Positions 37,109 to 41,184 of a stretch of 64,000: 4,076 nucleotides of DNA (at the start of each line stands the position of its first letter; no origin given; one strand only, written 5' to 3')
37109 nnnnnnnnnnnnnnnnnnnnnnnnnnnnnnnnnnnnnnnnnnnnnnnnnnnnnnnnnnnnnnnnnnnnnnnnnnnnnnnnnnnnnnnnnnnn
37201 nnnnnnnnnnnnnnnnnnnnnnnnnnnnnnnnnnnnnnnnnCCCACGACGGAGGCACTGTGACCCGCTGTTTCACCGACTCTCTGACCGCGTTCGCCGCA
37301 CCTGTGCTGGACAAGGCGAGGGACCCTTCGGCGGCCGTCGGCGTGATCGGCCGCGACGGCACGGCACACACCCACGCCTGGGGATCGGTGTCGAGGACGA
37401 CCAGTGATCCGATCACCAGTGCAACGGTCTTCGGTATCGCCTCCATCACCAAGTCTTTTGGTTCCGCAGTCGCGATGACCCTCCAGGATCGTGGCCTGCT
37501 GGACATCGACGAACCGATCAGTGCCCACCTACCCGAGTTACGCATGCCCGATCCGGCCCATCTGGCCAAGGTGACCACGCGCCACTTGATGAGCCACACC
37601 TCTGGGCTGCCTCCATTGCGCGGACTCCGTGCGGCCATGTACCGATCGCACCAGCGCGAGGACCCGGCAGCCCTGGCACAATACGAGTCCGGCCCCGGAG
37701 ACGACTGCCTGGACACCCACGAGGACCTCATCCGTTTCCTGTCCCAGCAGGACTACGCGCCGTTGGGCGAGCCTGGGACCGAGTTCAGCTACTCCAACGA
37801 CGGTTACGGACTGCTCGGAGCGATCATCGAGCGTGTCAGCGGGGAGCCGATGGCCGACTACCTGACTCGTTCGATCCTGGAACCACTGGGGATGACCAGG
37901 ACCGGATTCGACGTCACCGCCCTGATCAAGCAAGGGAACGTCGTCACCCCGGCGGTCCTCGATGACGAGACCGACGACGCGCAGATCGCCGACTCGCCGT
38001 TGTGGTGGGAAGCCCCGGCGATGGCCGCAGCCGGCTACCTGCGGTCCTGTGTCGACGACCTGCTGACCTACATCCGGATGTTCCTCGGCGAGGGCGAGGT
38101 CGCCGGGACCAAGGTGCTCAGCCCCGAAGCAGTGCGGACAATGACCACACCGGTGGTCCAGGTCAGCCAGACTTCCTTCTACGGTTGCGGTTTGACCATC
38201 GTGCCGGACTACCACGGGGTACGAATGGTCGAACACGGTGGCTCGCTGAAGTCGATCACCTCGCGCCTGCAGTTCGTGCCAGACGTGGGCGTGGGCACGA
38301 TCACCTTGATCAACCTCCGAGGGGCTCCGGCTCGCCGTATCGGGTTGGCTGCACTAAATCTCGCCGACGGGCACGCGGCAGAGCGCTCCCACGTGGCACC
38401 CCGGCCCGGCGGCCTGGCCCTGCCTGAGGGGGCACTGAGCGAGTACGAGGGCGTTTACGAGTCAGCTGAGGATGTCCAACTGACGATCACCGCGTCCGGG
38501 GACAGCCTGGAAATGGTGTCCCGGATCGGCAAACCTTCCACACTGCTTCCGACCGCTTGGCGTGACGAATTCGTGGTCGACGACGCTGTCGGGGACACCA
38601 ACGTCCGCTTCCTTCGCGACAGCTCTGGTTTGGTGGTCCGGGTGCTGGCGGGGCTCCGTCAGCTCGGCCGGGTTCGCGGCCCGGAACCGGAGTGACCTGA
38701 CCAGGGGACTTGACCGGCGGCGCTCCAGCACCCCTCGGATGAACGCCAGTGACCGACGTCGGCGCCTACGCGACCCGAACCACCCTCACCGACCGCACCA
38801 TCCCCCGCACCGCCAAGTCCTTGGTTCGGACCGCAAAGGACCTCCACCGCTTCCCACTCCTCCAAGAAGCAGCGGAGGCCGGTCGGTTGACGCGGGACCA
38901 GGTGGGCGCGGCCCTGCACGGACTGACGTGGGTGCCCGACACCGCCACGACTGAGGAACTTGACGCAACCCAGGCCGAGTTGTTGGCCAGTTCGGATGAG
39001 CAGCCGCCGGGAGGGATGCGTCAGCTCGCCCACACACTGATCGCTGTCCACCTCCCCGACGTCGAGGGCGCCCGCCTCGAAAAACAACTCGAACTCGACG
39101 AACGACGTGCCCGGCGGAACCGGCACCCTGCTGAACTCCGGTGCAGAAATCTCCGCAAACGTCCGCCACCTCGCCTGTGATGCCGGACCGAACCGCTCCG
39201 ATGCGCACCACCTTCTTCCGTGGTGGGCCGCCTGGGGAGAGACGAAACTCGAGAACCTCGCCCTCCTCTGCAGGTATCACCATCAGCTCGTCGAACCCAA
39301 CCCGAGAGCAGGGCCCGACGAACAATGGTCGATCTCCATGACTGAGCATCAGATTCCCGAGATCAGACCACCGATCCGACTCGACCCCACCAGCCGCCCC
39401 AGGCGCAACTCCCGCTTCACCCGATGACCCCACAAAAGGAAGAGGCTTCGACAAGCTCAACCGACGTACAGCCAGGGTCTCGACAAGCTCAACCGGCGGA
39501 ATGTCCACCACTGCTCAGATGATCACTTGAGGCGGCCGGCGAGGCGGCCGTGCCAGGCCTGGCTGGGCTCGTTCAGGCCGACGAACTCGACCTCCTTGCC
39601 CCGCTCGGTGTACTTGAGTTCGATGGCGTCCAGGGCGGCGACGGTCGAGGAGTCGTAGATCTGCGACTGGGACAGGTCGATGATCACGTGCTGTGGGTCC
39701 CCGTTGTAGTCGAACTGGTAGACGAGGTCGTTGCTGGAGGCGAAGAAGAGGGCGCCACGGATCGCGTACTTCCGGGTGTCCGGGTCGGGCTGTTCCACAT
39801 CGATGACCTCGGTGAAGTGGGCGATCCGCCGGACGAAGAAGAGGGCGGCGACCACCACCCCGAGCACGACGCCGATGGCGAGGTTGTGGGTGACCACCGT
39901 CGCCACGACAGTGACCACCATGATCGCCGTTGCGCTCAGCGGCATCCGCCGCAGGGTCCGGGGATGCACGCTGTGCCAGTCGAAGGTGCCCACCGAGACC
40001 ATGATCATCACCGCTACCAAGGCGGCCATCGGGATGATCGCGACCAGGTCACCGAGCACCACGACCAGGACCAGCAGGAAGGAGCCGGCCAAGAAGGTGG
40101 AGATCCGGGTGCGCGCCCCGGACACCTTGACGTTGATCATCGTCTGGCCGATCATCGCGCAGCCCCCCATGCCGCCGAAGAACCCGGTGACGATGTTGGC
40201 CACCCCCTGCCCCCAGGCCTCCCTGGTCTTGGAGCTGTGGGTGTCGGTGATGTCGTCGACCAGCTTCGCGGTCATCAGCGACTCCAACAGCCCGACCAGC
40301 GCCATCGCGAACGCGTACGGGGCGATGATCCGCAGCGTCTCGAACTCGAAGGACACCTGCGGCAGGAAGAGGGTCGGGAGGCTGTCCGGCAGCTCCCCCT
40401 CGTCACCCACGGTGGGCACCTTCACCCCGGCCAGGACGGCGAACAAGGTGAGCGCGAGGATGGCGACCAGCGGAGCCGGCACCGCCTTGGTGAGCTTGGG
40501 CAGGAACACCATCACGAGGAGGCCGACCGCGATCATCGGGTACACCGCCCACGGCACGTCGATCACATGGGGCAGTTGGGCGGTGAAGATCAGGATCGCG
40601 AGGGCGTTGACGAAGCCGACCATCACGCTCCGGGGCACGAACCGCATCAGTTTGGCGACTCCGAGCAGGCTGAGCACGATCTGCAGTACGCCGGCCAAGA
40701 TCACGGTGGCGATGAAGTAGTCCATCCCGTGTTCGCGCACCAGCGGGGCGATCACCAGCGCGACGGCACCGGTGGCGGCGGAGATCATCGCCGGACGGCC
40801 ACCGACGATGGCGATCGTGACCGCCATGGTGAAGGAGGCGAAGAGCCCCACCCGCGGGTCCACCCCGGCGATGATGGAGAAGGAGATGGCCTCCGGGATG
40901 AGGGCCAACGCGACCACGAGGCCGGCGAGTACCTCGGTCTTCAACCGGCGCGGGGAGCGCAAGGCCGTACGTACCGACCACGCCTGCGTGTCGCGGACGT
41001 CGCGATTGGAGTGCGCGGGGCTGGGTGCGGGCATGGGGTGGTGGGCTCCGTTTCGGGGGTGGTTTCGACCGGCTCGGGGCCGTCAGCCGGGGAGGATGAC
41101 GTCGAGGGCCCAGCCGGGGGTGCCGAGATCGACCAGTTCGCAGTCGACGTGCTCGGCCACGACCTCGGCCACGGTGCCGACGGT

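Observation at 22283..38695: Candidate undescribed PucR-activated regulon for import and breakdown of D-amino-acid-containing or N-acylated peptides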

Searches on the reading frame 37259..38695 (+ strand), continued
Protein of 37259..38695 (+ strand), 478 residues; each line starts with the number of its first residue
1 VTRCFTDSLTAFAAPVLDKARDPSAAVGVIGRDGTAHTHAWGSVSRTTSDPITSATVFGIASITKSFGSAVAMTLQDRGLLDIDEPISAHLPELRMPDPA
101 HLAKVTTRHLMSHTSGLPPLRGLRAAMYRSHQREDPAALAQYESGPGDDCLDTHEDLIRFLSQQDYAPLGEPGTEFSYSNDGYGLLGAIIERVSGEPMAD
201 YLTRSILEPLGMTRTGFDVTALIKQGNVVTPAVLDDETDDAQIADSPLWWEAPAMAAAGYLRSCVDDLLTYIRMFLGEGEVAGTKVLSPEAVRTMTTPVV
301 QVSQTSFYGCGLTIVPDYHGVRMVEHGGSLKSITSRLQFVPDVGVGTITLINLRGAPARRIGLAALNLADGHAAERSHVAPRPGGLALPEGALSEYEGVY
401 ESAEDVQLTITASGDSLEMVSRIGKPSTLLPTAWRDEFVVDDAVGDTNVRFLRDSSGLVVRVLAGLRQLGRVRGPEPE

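Call 19: find_encoding_contigs(protein=P0016, flank=10000, max_places=1)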
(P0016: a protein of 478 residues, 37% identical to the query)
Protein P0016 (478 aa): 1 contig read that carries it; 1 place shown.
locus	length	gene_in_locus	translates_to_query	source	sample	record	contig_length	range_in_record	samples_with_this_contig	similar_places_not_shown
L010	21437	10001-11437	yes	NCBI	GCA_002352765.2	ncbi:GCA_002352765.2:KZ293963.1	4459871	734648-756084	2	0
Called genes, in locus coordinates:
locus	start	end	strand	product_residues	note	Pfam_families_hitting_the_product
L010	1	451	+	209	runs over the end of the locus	PF09347:DUF1989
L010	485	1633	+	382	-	PF04389:Peptidase_M28, PF01546:Peptidase_M20, PF07687:M20_dimer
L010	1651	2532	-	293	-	PF00892:EamA, PF03151:TPT (faint), PF16913:PUNUT (faint), PF00892:EamA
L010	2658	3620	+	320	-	PF04655:APH_6_hur, PF01636:APH (weak)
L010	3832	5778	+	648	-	PF00330:Aconitase, PF00694:Aconitase_C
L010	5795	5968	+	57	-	-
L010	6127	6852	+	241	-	PF00702:Hydrolase, PF12689:Acid_PPase (faint), PF13419:HAD_2, PF13242:Hydrolase_like (weak)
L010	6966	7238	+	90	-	PF13302:Acetyltransf_3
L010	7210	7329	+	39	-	-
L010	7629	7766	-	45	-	-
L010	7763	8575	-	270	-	PF01758:SBF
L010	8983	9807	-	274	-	PF04951:Peptidase_M55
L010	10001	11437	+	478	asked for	PF00144:Beta-lactamase, PF11954:DUF3471 (weak)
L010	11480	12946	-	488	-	PF01663:Phosphodiest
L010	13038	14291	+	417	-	PF06925:MGDG_synth, PF00534:Glycos_transf_1, PF04101:Glyco_tran_28_C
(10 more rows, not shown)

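Call 20: find_encoding_contigs(protein=P0078, flank=10000, max_places=1)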
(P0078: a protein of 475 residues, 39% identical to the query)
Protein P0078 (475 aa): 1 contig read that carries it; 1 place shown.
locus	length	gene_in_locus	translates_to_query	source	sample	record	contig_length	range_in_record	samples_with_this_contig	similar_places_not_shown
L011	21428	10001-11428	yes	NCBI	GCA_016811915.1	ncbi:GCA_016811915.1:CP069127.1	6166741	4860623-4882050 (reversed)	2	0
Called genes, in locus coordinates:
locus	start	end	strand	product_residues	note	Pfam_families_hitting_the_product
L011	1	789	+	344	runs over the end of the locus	PF13379:NMT1_2, PF09084:NMT1, PF12974:Phosphonate-bd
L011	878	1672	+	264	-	PF00005:ABC_tran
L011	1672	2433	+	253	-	PF00528:BPD_transp_1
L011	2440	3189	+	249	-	PF00528:BPD_transp_1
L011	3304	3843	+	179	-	PF07883:Cupin_2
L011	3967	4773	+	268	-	PF03096:Ndr, PF00561:Abhydrolase_1, PF00975:Thioesterase (weak), PF12146:Hydrolase_4, PF12697:Abhydrolase_6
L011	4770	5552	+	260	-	PF03447:NAD_binding_3, PF01958:Asp_DH_C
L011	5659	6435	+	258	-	PF09339:HTH_IclR, PF01614:IclR_C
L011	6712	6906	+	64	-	PF10055:DUF2292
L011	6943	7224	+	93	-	PF10087:DUF2325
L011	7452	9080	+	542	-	PF00496:SBP_bac_5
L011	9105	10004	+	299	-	PF00144:Beta-lactamase (weak), PF13354:Beta-lactamase2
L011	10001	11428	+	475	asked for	PF00144:Beta-lactamase, PF11954:DUF3471 (weak)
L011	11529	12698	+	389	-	PF00512:HisKA, PF02518:HATPase_c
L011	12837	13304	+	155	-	PF14588:YjgF_endoribonc, PF01042:Ribonuc_L-PSP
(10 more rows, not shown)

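Call 22: search_protein_families(library=ncbifam, proteins=[window:37259-38695:+], max_evalue=0.00001)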
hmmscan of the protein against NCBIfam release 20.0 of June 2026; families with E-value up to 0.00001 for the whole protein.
window:37259-38695:+ (478 aa): 46 families (the best 25 are shown)
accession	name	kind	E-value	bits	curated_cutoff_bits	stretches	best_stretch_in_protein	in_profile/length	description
NF033085.1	bla_class_C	equivalog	5.4e-23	81.4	415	2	9-120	8-115/356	class C beta-lactamase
NF052559.1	MthAcHydAcmB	equivalog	1e-22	80.4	550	2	170-296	167-290/391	methyl acetate hydrolase AcmB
NF009622.0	PRK13128.1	equivalog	4.3e-21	75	443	1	1-381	1-341/518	D-aminopeptidase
NF033700.1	blaCMA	exception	1e-20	74.1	887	2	12-119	29-132/375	CMA family class C beta-lactamase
NF033698.1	blaCSA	exception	2.5e-20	72.8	884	2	13-118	30-131/375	CSA family class C beta-lactamase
NF007943.0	PRK10662.1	equivalog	9.9e-18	63.9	266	1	20-221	48-228/380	D-alanyl-D-alanine-carboxypeptidase/endopeptidase AmpH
NF000423.2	blaSRT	exception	6.1e-17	61.8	860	1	10-222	29-209/378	SRT/SST family class C beta-lactamase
NF041663.1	ampC_Sliq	exception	6e-16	58.3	860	1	10-118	29-133/378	cephalosporin-hydrolyzing class C beta-lactamase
NF045671.1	blaPNC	exception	1.7e-15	56.8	750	1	14-120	54-156/401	PNC family class C beta-lactamase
NF033159.0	blaPAC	exception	2.2e-14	53.1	850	1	11-118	33-136/380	PAC family class C beta-lactamase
NF033569.1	blaLHK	exception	2.5e-14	53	850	1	12-120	44-148/390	LHK family class C beta-lactamase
NF012173.1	CMY2-MIR-ACT-EC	exception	1.6e-13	50.2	680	1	13-119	36-138/380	CMY2/MIR/ACT/EC family class C beta-lactamase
NF050810.1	blaCHC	exception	2.6e-13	49.6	780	1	17-118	39-136/387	CHC family extended-spectrum class C beta-lactamase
NF000397.2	blaACC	exception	7.2e-13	48.3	850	1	7-117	32-138/385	ACC family cephalosporin-hydrolyzing class C beta-lactamase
NF012172.1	FOX-MOX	exception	7.5e-13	48.2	700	1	11-119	35-139/382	FOX/MOX family class C beta-lactamase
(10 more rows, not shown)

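Call 73: search_solved_structures(query=window:37259-38695:+, max_evalue=1e-25, show_alignments=1)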
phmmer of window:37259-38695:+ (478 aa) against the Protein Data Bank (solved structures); distinct sequences matched with E-value up to 1e-25: 2.
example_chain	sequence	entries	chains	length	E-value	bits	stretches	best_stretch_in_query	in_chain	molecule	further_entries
2qmi_A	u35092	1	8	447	1.1e-37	133.1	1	10-377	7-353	Pbp related beta-lactamase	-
7spn_A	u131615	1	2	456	2.3e-27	99.1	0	20-116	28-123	IS11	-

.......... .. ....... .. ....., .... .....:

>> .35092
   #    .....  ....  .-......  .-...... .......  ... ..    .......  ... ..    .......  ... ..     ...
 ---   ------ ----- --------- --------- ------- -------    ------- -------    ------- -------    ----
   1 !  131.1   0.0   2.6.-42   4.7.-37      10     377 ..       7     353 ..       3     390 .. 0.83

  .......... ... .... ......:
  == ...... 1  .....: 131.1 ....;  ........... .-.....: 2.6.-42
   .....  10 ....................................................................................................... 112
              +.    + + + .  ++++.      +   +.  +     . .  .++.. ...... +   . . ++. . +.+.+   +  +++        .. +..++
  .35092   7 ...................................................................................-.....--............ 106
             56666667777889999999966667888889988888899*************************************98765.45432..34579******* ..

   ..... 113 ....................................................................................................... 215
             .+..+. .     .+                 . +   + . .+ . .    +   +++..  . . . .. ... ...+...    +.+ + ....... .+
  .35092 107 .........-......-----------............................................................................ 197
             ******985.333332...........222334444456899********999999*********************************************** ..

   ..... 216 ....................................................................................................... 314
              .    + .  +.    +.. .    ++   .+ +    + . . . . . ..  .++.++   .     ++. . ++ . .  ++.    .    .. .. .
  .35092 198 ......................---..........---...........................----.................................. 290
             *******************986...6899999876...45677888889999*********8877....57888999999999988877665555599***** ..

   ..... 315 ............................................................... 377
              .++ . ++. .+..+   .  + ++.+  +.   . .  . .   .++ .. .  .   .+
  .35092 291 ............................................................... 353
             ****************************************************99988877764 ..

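Call 84: predict_structure(alignment_id=A2)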
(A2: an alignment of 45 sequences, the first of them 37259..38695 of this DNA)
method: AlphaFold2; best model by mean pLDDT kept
length: 478 residues; sequences in the alignment: 45
mean_pLDDT: 91.2   pTM: 0.93
mean pLDDT of the five models: 91.2, 90.8, 90.6, 90.4, 89.5
residues with pLDDT >= 90: 372; 70-90: 71; 50-70: 28; < 50: 7
segments of 3 or more residues with pLDDT < 50: 476-478
pLDDT, mean of each block of 10 residues (from residue 1): 77 94 96 94 94 98 98 99 98 97 98 96 91 79 58 96 94 95 98 98 98 97 95 77 87 94 98 98 98 98 93 96 95 95 98 94 95 85 69 92 91 90 81 87 74 94 93 63
secondary structure, 60 per line:
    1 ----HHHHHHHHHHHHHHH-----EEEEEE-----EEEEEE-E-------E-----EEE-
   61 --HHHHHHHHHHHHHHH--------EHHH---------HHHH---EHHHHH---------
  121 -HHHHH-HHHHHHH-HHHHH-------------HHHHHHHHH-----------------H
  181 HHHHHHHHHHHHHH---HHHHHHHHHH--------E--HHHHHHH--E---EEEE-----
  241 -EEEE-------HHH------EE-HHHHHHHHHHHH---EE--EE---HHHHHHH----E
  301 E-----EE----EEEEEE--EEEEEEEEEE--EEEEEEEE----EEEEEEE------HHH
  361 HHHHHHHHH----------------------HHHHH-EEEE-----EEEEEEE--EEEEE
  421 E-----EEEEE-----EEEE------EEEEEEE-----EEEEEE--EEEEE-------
elements in order: H5-19 E25-30 E36-41 E57-59 H63-77 H99-102 H107-111 H122-126 H128-134 H136-140 H154-162 H180-194 H198-207 H219-225 E232-235 E242-245 H265-276 H289-295 E313-318 E321-330 E333-340 E345-351 H358-369 H392-396 E398-401 E407-413 E416-421 E427-431 E437-440 E447-453 E459-464 E467-471

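Call 87: fold_search(model_id=the predicted structure, library=pdb)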
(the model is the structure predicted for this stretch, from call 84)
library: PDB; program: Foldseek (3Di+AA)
matches with E <= 10: 1007; with E <= 0.001: 404
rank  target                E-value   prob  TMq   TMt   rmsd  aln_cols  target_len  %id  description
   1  7spn_A                1.1e-32  1.00  0.79  0.82   3.9       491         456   24  Crystal structure of IS11, a thermophilic esterase (released 2022-08-24)
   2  7spn_B                6.8e-32  1.00  0.80  0.84   3.8       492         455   24  Crystal structure of IS11, a thermophilic esterase (released 2022-08-24)
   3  2qmi_C                4.4e-31  1.00  0.68  0.72  11.0       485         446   26  Structure of the octameric penicillin-binding protein homologue from Pyrococcus abyssi (released 2008-07-22)
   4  2qmi_A                2.1e-30  1.00  0.67  0.72  11.4       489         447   26  Structure of the octameric penicillin-binding protein homologue from Pyrococcus abyssi (released 2008-07-22)
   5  9sn1                  2.8e-27  1.00  0.70  0.52   5.8       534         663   21  Lip3 DL-peptidase in the apo-state (released 2026-02-18)
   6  6ksv_A                3.4e-26  1.00  0.68  0.76   7.1       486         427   24  Crystal structure of SurE with D-Leu (released 2020-06-24)
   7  6ksu_B                4.9e-26  1.00  0.72  0.77   4.7       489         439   24  Crystal structure of SurE (released 2020-06-24)
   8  6ksv_B                1.8e-25  1.00  0.68  0.75   5.3       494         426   24  Crystal structure of SurE with D-Leu (released 2020-06-24)
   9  6ksu_A                4.0e-25  1.00  0.71  0.76   5.1       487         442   24  Crystal structure of SurE (released 2020-06-24)
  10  8fek                  1.2e-23  1.00  0.69  0.80   4.5       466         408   23  Crystal structure of PBP cyclase Ulm16 (released 2023-11-08)
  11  1ikg                  1.1e-22  1.00  0.60  0.81   4.3       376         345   24  MICHAELIS COMPLEX OF STREPTOMYCES R61 DD-PEPTIDASE WITH A SPECIFIC PEPTIDOGLYCAN SUBSTRATE FRAGMENT (released 2002-09-11)
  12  1hvb                  1.1e-22  1.00  0.60  0.81   4.3       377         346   25  CRYSTAL STRUCTURE OF STREPTOMYCES R61 DD-PEPTIDASE COMPLEXED WITH A NOVEL CEPHALOSPORIN ANALOG OF CELL WALL PEPTIDOGLYCA (released 2001-02-07)
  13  3pte                  1.8e-22  1.00  0.60  0.81   4.3       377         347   25  THE REFINED CRYSTALLOGRAPHIC STRUCTURE OF A DD-PEPTIDASE PENICILLIN-TARGET ENZYME AT 1.6 A RESOLUTION (released 1995-08-15)
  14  5e2h_A                6.6e-22  1.00  0.60  0.80   4.2       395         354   22  Crystal Structure of D-alanine Carboxypeptidase AmpC from Mycobacterium smegmatis (released 2015-10-14)
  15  7v1z_A                2.0e-21  1.00  0.61  0.72   7.3       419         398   21  human Serine beta-lactamase-like protein LACTB (released 2022-02-16)
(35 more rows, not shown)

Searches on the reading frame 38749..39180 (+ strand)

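Call 67: search_protein_families(library=pfam, proteins=[window:38749-39180:+], max_evalue=0.01)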
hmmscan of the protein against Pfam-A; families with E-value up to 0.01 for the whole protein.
window:38749-39180:+ (143 aa): 1 family
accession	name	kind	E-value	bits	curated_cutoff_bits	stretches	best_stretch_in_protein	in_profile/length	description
PF02720.22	DUF222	-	0.00034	20.5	24.4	1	20-116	52-141/306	Domain of unknown function (DUF222)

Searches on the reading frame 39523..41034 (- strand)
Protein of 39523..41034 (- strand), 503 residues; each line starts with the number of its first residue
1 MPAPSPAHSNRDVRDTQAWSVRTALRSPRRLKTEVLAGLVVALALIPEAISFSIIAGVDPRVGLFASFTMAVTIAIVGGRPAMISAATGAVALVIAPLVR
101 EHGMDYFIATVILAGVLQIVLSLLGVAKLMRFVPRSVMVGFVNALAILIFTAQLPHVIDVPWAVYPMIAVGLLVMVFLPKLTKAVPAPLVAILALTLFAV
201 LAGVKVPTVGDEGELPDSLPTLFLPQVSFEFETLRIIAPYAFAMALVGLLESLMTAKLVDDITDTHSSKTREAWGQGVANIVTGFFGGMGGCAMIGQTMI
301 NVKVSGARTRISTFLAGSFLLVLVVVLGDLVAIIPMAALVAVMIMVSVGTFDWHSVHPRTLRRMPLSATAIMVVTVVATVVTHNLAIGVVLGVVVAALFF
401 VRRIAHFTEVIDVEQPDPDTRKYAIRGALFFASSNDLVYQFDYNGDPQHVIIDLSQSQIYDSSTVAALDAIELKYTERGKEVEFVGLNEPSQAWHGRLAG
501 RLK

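Call 6: search_protein_families(library=pfam, proteins=[window:39523-41034:-])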
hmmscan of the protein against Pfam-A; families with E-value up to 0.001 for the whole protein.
window:39523-41034:- (503 aa): 2 families
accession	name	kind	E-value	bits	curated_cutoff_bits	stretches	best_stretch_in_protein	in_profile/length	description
PF00916.26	Sulfate_transp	-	3.1e-46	158.3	23.2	2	170-356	172-363/380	Sulfate permease family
PF01740.26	STAS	-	3.3e-05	24.1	22.6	1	419-489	9-82/106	STAS domain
